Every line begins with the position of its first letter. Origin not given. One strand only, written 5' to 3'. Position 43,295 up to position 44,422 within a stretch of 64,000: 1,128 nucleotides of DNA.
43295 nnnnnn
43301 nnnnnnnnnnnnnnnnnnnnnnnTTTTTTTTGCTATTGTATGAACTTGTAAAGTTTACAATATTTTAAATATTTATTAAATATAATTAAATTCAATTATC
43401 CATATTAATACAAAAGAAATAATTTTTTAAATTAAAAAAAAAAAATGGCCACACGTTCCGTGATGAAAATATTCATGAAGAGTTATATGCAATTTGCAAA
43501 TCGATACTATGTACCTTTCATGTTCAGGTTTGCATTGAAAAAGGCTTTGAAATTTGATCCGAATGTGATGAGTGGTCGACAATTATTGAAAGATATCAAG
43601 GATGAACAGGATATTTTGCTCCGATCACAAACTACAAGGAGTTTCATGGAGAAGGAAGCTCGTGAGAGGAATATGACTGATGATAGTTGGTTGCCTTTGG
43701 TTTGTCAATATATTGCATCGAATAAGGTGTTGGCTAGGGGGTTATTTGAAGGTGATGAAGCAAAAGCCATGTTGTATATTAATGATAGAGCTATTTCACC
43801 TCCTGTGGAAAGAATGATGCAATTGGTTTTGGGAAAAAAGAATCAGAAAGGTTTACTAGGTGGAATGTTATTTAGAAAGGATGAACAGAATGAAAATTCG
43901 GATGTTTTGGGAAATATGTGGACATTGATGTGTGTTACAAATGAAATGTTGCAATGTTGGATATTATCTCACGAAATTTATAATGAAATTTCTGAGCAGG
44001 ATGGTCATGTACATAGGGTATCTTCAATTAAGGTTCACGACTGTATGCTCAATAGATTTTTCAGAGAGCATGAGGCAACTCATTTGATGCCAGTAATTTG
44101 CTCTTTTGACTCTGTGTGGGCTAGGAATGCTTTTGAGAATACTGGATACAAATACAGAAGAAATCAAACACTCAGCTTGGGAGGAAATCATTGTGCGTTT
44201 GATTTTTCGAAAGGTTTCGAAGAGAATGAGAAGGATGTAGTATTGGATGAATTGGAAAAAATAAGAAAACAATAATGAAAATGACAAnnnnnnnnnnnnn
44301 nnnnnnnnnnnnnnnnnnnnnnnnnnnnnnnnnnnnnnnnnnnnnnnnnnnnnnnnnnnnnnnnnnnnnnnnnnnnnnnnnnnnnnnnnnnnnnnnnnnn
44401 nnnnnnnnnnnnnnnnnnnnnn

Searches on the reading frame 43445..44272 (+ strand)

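Call 83: search_protein_families(library=pfam, proteins=[window:43445-44272:+], max_evalue=0.001)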
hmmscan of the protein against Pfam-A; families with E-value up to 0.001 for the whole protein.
window:43445-44272:+ (276 aa): 1 family
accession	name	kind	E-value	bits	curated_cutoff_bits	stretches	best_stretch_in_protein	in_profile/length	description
PF14196.11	ATC_hydrolase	-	2.1e-10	42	28.1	1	180-254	77-145/145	L-2-amino-thiazoline-4-carboxylic acid hydrolase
